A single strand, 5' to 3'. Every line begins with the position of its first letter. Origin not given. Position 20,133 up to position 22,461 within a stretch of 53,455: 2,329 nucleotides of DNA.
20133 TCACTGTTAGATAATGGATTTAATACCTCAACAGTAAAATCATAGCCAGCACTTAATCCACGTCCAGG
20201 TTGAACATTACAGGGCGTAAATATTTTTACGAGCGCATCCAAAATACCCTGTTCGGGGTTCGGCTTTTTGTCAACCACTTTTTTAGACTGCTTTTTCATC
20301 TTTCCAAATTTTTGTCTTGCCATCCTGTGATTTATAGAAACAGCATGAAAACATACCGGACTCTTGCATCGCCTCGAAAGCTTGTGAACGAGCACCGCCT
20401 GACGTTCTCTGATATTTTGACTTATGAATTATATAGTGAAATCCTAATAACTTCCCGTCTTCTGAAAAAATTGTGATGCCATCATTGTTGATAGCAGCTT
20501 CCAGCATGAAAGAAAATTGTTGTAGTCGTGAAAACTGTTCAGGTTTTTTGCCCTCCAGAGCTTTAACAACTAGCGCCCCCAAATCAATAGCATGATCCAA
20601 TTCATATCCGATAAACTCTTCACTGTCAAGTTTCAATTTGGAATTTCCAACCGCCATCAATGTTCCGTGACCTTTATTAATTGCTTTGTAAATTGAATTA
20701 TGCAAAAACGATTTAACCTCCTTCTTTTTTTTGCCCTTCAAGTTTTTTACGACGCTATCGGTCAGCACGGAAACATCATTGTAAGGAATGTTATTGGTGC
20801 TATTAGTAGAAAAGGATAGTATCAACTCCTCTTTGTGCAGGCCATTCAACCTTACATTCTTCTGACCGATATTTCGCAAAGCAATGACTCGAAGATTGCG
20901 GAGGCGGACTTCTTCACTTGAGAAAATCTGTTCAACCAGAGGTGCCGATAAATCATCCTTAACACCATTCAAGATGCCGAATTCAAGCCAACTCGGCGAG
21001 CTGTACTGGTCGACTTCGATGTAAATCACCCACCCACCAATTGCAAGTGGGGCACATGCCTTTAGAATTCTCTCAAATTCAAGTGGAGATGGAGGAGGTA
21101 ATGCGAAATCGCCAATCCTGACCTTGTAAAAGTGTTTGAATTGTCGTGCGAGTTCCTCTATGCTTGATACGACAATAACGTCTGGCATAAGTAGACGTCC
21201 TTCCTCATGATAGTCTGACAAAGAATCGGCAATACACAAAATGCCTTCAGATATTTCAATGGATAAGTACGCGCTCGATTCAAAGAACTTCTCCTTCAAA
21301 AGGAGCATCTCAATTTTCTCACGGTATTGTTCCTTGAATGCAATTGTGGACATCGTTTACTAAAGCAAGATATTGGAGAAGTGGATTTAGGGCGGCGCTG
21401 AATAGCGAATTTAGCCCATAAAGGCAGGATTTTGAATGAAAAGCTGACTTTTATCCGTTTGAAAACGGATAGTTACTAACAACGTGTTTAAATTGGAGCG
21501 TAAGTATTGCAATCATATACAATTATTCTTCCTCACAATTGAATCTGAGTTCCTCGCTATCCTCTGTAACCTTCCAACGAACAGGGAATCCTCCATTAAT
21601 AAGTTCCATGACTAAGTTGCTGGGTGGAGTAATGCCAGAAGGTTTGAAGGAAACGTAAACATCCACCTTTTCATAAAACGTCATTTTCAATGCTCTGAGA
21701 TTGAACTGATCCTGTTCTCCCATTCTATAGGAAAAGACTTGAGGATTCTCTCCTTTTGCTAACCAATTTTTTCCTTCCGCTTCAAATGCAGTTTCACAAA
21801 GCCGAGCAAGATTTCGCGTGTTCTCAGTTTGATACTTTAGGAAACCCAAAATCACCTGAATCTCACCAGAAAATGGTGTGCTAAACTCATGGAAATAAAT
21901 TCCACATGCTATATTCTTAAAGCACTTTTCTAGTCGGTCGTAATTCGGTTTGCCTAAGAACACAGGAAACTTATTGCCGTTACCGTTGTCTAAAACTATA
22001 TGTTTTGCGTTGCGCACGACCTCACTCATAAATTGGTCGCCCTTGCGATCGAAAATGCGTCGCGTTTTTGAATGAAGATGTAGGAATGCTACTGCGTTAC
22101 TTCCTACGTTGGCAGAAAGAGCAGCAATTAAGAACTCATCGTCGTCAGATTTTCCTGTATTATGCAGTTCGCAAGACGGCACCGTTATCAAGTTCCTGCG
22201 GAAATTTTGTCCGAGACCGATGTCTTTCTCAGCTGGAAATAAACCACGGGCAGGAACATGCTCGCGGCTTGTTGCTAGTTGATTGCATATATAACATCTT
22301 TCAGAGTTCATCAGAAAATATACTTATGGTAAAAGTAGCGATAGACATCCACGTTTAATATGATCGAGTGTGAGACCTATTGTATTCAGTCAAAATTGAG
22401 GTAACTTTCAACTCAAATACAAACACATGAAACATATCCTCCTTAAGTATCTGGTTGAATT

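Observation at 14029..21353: Four-gene operon: DAC-like protein, DUF4365-like dynamin GTPase, polytopic membrane protein and membrane-anchored KAP NTPase (candidate new defence system)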

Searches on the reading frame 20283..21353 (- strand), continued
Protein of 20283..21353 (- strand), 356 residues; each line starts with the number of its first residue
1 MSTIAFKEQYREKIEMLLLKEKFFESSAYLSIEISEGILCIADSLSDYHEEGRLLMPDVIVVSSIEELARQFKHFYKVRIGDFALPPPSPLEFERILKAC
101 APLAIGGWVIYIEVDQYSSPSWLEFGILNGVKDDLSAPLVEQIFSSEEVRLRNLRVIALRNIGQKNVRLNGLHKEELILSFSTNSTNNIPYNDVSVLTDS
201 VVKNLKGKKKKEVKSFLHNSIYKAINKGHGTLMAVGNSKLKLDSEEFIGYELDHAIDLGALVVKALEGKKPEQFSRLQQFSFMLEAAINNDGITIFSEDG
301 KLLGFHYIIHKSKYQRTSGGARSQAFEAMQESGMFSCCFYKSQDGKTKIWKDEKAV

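Call 65: search_protein_families(library=padloc, alignment_id=A4, max_evalue=0.00001)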
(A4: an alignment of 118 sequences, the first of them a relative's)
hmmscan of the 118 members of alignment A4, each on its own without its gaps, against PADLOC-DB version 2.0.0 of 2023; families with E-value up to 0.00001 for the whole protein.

A. member 1, L001:5994-6863:+ (289 aa): 0 families

B. families by the number of members that match (of 118 scanned): 206 families (the first 25 are shown)
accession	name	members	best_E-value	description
PDLC04134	mad2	3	1.2e-52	mads_2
PDLC03949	RmrA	3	1.3e-18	-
PDLC03021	MTase_I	3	1.2e-13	Type I methyltransferase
PDLC03947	RmrA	3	2e-13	-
PDLC03598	REase_MTase_IIG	2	0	Type IIG restriction enzyme-methyltransferase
PDLC03616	REase_MTase_IIG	2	4.2e-151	Type IIG restriction enzyme-methyltransferase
PDLC02420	Aga_SIR2-PNTD1-PNTD2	2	7.6e-117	Class I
PDLC02384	pAgo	2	1.5e-102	-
PDLC03599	REase_MTase_IIG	2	1.2e-94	Type IIG restriction enzyme-methyltransferase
PDLC03627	REase_MTase_IIG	2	1.9e-79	Type IIG restriction enzyme-methyltransferase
PDLC04141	capP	2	8.8e-36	capP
PDLC02643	DrmMI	2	6.7e-31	DrmMI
PDLC03982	PD-Lambda-2_B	2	1.7e-29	-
PDLC03954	RmrA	2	2e-19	-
PDLC02421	Aga_TIR-PNTD1-PNTD2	2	2.7e-16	Class I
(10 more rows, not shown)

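Call 90: find_related_loci(query=A1, collection=viral_contigs, flank=6000)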
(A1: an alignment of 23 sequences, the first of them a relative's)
Query A1 (356 aa) in viral_contigs; peptide patterns used: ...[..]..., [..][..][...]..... (x = any residue, [..] = any of these).
51 stretches matched a pattern, but none encodes a relative of the query by tblastn (E <= 1e-3).

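Call 91: find_related_loci(query=A1, collection=metagenome_contigs, flank=6000)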
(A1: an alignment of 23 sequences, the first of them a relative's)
Query A1 (356 aa) in metagenome_contigs; peptide patterns used: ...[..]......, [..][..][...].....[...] (x = any residue, [..] = any of these).
109 stretches matched a pattern; 52 encode a relative of the query (tblastn E <= 1e-3); 52 distinct loci.
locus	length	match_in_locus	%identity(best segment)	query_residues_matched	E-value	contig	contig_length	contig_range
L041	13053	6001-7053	48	1-350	2e-106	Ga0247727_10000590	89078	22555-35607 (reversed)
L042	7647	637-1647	33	5-351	2e-53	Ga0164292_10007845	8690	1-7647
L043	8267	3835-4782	33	36-353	1e-52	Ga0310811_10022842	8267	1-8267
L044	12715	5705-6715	33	5-351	3e-52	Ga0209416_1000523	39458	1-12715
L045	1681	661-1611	33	34-351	2e-52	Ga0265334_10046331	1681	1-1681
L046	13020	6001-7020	31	5-351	6e-51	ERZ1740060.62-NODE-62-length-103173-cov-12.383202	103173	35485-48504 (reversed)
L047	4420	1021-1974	33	34-353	6e-50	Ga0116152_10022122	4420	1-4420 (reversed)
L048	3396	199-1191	32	19-352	3e-50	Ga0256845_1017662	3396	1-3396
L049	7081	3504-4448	34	34-351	1e-49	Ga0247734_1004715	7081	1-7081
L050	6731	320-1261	34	37-351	3e-49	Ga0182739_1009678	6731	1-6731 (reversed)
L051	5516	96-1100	32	5-351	5e-49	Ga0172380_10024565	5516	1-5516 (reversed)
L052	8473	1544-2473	32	37-350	5e-49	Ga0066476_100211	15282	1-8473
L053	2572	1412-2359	32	34-351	1e-48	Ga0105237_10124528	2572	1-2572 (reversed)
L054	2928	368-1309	34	37-351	1e-48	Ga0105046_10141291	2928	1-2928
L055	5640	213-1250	31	1-350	4e-47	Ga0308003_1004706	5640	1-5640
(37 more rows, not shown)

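Call 93: search_protein_families(library=ncbifam, proteins=[L002:11026-12327:+, L018:7494-8840:+, L002:9977-11029:+, L004:11020-12318:+, L027:13196-14572:+], max_evalue=1)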
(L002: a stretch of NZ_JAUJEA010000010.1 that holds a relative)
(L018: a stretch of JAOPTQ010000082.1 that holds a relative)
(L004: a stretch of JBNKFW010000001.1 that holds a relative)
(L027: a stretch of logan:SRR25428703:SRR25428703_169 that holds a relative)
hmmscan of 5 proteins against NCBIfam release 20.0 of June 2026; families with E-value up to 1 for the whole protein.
L002:11026-12327:+ (433 aa): 1 family
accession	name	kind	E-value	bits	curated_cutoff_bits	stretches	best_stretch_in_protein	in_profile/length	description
NF045706.1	PhFuoseLconase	equivalog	0.12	11.5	630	0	349-394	209-253/332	phospho-furanose lactonase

L018:7494-8840:+ (448 aa): 1 family
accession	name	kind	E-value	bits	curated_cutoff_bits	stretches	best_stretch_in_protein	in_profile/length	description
NF011984.0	PRK15446.1-5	equivalog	0.074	11.8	260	1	257-313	277-333/379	alpha-D-ribose 1-methylphosphonate 5-triphosphate diphosphatase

L002:9977-11029:+ (350 aa): 0 families

L004:11020-12318:+ (432 aa): 2 families
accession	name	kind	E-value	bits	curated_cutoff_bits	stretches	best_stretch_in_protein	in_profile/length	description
NF001075.0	PRK00118.2-6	equivalog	0.032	14.6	151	0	351-381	23-52/114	putative DNA-binding protein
NF033558.1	transpos_IS1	equivalog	0.22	11.4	100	1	344-387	146-187/199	IS1 family transposase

L027:13196-14572:+ (458 aa): 0 families

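Call 94: search_solved_structures(query=L002:11026-12327:+, max_evalue=10, show_alignments=1)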
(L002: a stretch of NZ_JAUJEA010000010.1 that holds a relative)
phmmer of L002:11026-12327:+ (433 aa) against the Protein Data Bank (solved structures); distinct sequences matched with E-value up to 10: 0.

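Call 100: search_protein_families(library=phrogs, proteins=[window:20283-21353:-, L002:11026-12327:+], max_evalue=0.001)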
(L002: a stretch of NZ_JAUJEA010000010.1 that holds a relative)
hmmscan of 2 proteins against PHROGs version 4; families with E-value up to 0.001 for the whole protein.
window:20283-21353:- (356 aa): 0 families

L002:11026-12327:+ (433 aa): 1 family
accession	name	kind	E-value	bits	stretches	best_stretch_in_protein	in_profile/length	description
phrog_27609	-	unknown function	8.8e-25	88.4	1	39-393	35-379/418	-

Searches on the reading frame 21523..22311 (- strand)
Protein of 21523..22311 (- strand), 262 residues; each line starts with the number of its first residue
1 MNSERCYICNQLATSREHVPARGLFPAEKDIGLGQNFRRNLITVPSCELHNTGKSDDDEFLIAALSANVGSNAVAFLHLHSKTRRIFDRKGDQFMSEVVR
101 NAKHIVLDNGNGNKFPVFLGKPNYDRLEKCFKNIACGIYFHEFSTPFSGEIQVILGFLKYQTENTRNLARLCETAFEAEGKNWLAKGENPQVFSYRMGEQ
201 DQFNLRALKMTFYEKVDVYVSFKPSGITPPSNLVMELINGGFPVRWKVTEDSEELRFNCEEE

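Call 4: search_protein_families(library=pfam, proteins=[window:21523-22311:-], max_evalue=0.01)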
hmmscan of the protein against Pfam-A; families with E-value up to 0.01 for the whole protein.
window:21523-22311:- (262 aa): 0 families

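Call 5: search_protein_families(library=padloc, proteins=[window:21523-22311:-], max_evalue=0.01)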
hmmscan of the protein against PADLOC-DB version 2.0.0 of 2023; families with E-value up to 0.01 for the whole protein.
window:21523-22311:- (262 aa): 0 families

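Call 9: search_protein_families(library=ncbifam, proteins=[window:21523-22311:-], max_evalue=0.01)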
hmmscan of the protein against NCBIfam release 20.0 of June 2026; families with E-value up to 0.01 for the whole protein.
window:21523-22311:- (262 aa): 0 families

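Call 23: search_protein_families(library=pfam, proteins=[window:21523-22311:-], max_evalue=10)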
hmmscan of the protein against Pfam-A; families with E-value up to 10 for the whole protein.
window:21523-22311:- (262 aa): 0 families

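Call 89: search_solved_structures(query=window:21523-22311:-, max_evalue=10, show_alignments=1)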
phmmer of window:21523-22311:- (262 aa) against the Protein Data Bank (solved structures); distinct sequences matched with E-value up to 10: 0.

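Call 100: search_protein_families(library=phrogs, proteins=[window:21523-22311:-], max_evalue=0.001)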
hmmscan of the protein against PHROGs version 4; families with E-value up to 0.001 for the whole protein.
window:21523-22311:- (262 aa): 0 families
